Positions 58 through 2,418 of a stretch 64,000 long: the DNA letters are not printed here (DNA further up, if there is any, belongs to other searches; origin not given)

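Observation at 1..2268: Giant gene, type-B CTD protein and PorP/SprF partner arranged as a SprB/SprF-like secretion cassette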

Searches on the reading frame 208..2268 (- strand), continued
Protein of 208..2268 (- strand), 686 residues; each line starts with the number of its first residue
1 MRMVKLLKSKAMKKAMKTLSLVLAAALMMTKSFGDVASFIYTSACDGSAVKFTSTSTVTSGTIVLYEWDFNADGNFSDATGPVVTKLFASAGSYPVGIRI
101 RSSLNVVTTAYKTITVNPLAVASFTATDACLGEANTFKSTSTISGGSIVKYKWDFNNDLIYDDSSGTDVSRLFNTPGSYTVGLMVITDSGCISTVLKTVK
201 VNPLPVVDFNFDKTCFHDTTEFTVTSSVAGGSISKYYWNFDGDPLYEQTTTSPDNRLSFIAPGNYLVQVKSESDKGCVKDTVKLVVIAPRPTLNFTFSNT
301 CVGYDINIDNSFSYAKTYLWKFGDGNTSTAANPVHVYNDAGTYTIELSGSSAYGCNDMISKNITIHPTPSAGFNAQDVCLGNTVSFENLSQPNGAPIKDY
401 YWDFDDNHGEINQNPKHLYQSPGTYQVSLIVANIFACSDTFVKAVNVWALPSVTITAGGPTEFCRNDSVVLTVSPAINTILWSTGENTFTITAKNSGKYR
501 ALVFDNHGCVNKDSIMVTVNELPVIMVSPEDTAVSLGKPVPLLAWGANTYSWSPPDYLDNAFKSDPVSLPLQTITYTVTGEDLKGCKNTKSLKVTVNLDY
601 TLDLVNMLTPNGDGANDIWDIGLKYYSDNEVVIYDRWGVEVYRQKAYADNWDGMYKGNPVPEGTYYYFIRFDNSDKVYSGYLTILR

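Call 65: predict_structure(alignment_id=A1)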
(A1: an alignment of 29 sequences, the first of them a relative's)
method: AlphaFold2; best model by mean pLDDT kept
length: 527 residues; sequences in the alignment: 29
mean_pLDDT: 78.0   pTM: 0.55
mean pLDDT of the five models: 78.0, 77.8, 76.8, 76.4, 75.4
residues with pLDDT >= 90: 238; 70-90: 130; 50-70: 83; < 50: 76
segments of 3 or more residues with pLDDT < 50: 1-3, 9-23, 255-274, 325-331, 392-418
pLDDT, mean of each block of 10 residues (from residue 1): 49 34 65 92 89 93 88 93 95 86 96 94 86 67 55 88 95 84 55 75 93 92 80 93 93 54 42 66 93 91 78 94 47 60 71 65 57 75 75 37 32 44 92 93 89 92 94 97 97 96 93 91 92
secondary structure, 60 per line:
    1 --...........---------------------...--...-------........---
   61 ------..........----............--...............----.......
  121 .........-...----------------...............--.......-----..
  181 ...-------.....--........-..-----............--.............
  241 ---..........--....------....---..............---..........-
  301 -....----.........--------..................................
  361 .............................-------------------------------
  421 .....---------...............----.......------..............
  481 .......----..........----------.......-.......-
elements in order: H3-13 E50-57 E67-76 E81-92 E95-109 E114-129 E150-164 E167-173 E179-183 E191-195 E198-205 E214-225 E228-240 E244-253 E256-259 E266-269 E276-286 E290-299 H302-305 E310-318 H327-389 E421-425 H435-449 E454-460 H467-487 E495-501 H512-518 E520-526
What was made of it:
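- On PorP/SprF family (TIGR03519 / PF11751): The AF2 barrel spans residues 50-318 with about 14 long strands and pLDDT about 90 (call 65).
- Helix 327-389 and an OmpA-like domain at 421-527 (pLDDT above 90) follow (call 65).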

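Call 67: fold_search(model_id=the predicted structure, library=pdb)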
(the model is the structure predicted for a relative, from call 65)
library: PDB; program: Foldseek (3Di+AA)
matches with E <= 10: 1183; with E <= 0.001: 439
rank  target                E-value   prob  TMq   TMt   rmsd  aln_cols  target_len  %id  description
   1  2r88_A                1.0e-09  1.00  0.33  0.46   9.9       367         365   12  Crystal structure of the long-chain fatty acid transporter FadL mutant delta S3 kink (released 2008-09-23)
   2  3pgu                  5.0e-09  1.00  0.35  0.43  10.6       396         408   11  Phe3Glu mutant of EcFadL (released 2011-05-25)
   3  2r89_A                5.0e-09  1.00  0.34  0.47  10.2       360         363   10  Crystal structure of the long-chain fatty acid transporter FadL mutant delta N3 (released 2008-09-23)
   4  7rjj_A                7.7e-09  1.00  0.20  0.80   2.0       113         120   31  Crystal Structure of the Peptidoglycan Binding Domain of the Outer Membrane Protein (OmpA) from Klebsiella pneumoniae  (released 2021-07-28)
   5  6top_A                9.5e-09  1.00  0.20  0.64   8.2       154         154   23  Structure of the PorE C-terminal domain, a protein of T9SS from Porphyromonas gingivalis (released 2020-06-17)
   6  4g4w                  1.2e-08  1.00  0.19  0.92   1.1       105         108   31  Crystal structure of peptidoglycan-associated lipoprotein from Acinetobacter baumannii (released 2013-07-24)
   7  2r8a_A                1.2e-08  1.00  0.33  0.45   9.9       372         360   12  Crystal structure of the long-chain fatty acid transporter FadL mutant delta N8 (released 2008-09-23)
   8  6jfw_A                1.5e-08  1.00  0.20  0.70   4.8       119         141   28  Crystal structure of PA0833 periplasmic domain from Pseudomonas aeruginosa reveals an unexpected enlarged peptidoglyca (released 2019-03-20)
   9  5m38_A                1.7e-08  1.00  0.19  0.84   1.9       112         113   28  Structure of the TagL peptidoglycan binding domain from EAEC T6SS (released 2018-02-21)
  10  3pgr                  1.7e-08  1.00  0.33  0.45  10.5       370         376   11  Asp348Arg mutant of EcFadL (released 2011-05-25)
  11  1oap                  1.8e-08  1.00  0.19  0.90   1.4       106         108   31  Mad structure of the periplasmique domain of the Escherichia coli PAL protein (released 2004-02-13)
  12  5u1h_A                1.8e-08  1.00  0.20  0.84   5.6       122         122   24  Crystal structure of the C-terminal peptidoglycan binding domain of OprF (PA1777) from Pseudomonas aeruginosa (released 2017-01-11)
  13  3td3_A                2.1e-08  1.00  0.20  0.85   1.1       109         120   25  Crystal structure of OmpA-like domain from Acinetobacter baumannii in complex with glycine (released 2011-10-26)
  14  3pf1_A                2.5e-08  1.00  0.33  0.40  10.0       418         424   11  E. coli FadL Asp348Ala mutant (released 2011-05-25)
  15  4kr8_A                2.5e-08  1.00  0.24  0.33  12.1       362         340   10  Salmonella typhi OmpF complex with Daunomycin (released 2014-05-28)
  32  6top_B                6.5e-08  1.00  0.19  0.64   2.6       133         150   25  Structure of the PorE C-terminal domain, a protein of T9SS from Porphyromonas gingivalis (released 2020-06-17)
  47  8gl6_F                1.2e-07  1.00  0.38  0.53   5.7       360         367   12  The Type 9 Secretion System in vitro assembled, RemA-CTD substrate bound complex (released 2024-01-31)
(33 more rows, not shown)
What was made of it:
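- On PorP/SprF family (TIGR03519 / PF11751): Foldseek hits FadL and PorV of 8gl6 (call 67).
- On OmpA_C-like peptidoglycan-binding domain (PF00691): The fold matches Pal, OmpA and PorE C-domains (call 67).
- Closest known: Porphyromonas gingivalis PG1035-PorP-PorE complex. Same: The C-terminal domain here matches the PorE C-domain structure 6top (call 67).
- Closest known: OmpA / Pal / Lpp outer membrane-peptidoglycan tethers. Same: The OmpA-like domain superposes on Pal at 1.1-1.5 A (call 67).
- It also matches Pal/OmpA C-domains at 1.1-1.5 A rmsd and the PorE C-terminal domain 6top (call 67).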

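Call 71: list_cluster_members(proteins=[P0121, P0001])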
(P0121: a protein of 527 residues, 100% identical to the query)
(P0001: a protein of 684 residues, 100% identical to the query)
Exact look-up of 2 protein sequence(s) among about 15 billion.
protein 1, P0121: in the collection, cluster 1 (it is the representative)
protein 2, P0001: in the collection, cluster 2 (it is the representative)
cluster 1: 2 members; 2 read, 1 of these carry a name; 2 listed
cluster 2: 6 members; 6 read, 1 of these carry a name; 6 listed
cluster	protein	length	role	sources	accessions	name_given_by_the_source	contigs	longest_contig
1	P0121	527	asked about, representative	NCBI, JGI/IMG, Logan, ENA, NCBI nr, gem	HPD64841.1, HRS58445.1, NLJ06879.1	MAG TPA: PorP/SprF family type IX secretion system membrane protein [Bacteroidia ... | PorP/SprF family type IX secretion system membrane protein [Sphingobacteriales bacterium]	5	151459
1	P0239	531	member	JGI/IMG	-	-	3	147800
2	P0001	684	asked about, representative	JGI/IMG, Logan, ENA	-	-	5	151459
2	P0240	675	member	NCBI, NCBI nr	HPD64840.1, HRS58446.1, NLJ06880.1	MAG TPA: PKD domain-containing protein [Bacteroidia bacterium] | PKD domain-containing protein [Sphingobacteriales bacterium]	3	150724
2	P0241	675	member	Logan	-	-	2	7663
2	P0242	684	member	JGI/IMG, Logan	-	-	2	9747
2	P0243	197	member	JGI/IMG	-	-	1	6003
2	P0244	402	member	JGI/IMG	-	-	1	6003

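Call 81: search_protein_representatives(protein=P0121)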
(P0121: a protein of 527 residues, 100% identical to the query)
Query: 527 residues. Proteins with E-value up to 0.001 (for the whole library): 72414; up to 1e-10: 7841; up to 1e-30: 352. The best 150 are listed.
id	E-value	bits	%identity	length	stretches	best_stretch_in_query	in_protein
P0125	8.4e-210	714.1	64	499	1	12-526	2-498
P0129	8.7e-137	473.3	49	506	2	53-373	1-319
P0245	7.7e-79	282.1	43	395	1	132-526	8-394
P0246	7.8e-66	239.2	33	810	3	19-401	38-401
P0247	3.5e-64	233.7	34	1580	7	422-524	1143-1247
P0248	3.2e-60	220.7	33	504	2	2-253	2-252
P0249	2.4e-57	211.2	60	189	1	343-527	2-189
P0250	5.1e-57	210.1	33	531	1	16-527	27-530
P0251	8.1e-57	209.4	34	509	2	11-324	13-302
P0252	9.3e-57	209.3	34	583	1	15-392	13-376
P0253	1.5e-56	208.6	32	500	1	14-527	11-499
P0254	2.2e-55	204.7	34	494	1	5-524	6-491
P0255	8.1e-55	202.9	37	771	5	423-525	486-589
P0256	2.2e-54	201.4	32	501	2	19-252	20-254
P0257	2.3e-54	201.4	31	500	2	3-253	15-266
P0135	4.0e-42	161.0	30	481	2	6-253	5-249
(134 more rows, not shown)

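Call 85: find_encoding_contigs(protein=P0127, flank=10000, max_places=2)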
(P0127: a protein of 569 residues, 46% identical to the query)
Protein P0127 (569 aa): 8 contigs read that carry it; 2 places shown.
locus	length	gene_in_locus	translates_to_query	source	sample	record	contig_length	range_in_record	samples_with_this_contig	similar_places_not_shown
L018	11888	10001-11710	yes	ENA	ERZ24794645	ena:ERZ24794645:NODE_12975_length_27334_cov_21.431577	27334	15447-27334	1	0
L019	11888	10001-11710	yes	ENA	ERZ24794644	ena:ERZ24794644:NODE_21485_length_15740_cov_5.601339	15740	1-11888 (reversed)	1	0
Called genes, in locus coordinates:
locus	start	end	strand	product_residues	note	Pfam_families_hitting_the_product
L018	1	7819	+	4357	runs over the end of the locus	PF18911:PKD_4, PF18911:PKD_4, PF18911:PKD_4, PF18911:PKD_4, PF18911:PKD_4, PF00801:PKD, PF18911:PKD_4, PF18911:PKD_4, +33 more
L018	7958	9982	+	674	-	PF00801:PKD, PF18911:PKD_4, PF08329:ChitinaseA_N (faint), PF18911:PKD_4, PF00801:PKD (weak), PF18911:PKD_4, PF13585:CHU_C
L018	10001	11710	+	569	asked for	PF11751:PorP_SprF, PF00691:OmpA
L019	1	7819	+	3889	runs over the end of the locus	?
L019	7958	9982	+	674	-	PF00801:PKD, PF18911:PKD_4, PF08329:ChitinaseA_N (faint), PF18911:PKD_4, PF00801:PKD (weak), PF18911:PKD_4, PF13585:CHU_C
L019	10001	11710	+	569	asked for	PF11751:PorP_SprF, PF00691:OmpA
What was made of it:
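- The giant-to-cargo gap is 138 nt in L018 (call 85), which leaves room for a separate promoter there.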

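Call 86: find_encoding_contigs(protein=P0123, flank=10000, max_places=2)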
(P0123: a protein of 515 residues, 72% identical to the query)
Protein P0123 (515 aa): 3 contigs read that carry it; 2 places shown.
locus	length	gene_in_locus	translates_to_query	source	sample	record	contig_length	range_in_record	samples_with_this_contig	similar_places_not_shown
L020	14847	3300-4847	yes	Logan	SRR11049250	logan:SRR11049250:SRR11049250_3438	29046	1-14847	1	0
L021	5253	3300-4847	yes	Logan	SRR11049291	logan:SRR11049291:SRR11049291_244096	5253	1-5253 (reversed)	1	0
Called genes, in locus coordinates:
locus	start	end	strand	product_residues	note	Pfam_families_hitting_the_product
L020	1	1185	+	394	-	?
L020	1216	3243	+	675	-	PF00801:PKD (weak), PF18911:PKD_4, PF08329:ChitinaseA_N (faint), PF00801:PKD (weak), PF18911:PKD_4, PF13585:CHU_C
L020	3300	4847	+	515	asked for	PF11751:PorP_SprF, PF00691:OmpA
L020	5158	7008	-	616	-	PF24025:Ig_DR_A0283-like (faint), PF13620:CarboxypepD_reg, PF17210:SdrD_B, PF18962:Por_Secre_tail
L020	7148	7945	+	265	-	-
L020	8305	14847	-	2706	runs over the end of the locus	PF01551:Peptidase_M23, PF24595:DUF7619, PF18911:PKD_4, PF18911:PKD_4, PF00801:PKD, PF18911:PKD_4, PF00801:PKD, PF18911:PKD_4, +11 more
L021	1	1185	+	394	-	?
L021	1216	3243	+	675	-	PF00801:PKD (weak), PF18911:PKD_4, PF08329:ChitinaseA_N (faint), PF00801:PKD (weak), PF18911:PKD_4, PF13585:CHU_C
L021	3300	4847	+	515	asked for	PF11751:PorP_SprF, PF00691:OmpA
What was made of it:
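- A relative keeps an M23/PKD giant near the triplet as well (call 86).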

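Call 89: predict_structure(alignment_id=A2)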
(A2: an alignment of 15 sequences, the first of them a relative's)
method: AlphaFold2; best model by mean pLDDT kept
length: 684 residues; sequences in the alignment: 15
mean_pLDDT: 87.1   pTM: 0.38
mean pLDDT of the five models: 87.1, 86.7, 85.6, 84.9, 84.8
residues with pLDDT >= 90: 342; 70-90: 304; 50-70: 26; < 50: 12
segments of 3 or more residues with pLDDT < 50: 1-6, 25-30
pLDDT, mean of each block of 10 residues (from residue 1): 47 55 45 82 81 85 91 88 86 90 89 88 88 88 87 82 78 87 89 90 90 86 90 90 87 88 91 92 88 91 89 92 91 92 93 91 93 91 93 92 92 93 95 93 91 90 91 82 90 92 89 92 89 86 93 92 91 93 91 83 78 81 88 90 89 87 91 86 86
secondary structure, 60 per line:
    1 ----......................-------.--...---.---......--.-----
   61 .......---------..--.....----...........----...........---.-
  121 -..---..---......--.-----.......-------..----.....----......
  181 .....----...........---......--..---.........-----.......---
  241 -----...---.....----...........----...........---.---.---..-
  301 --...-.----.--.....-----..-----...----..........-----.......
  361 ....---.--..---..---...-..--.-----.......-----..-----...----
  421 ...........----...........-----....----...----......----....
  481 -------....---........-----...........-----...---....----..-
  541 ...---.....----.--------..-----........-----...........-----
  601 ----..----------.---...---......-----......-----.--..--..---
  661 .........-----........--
elements in order: H5-26 E37-39 E47-52 E61-67 E81-85 E90-100 E105-115 E132-137 E146-152 E166-170 E175-185 E190-200 E204-209 E217-225 E231-237 E246-248 E252-256 E261-271 E276-286 E303-305 E315-319 E332-334 E339-348 E354-364 E381-383 E395-401 E414-416 E421-431 E436-446 E452-455 E460-462 E467-472 E477-480 E488-491 E495-502 E508-518 E524-526 E530-533 E541-543 E547-551 E572-579 E585-595 E627-632 E638-643 E661-669 E675-682
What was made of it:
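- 208..2268 (-): 686-aa type B cargo: signal peptide, five PKD domains, two Ig-like domains and a type B CTD. The AF2 model has mean pLDDT 87 and is an all-beta string of domains (call 89).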
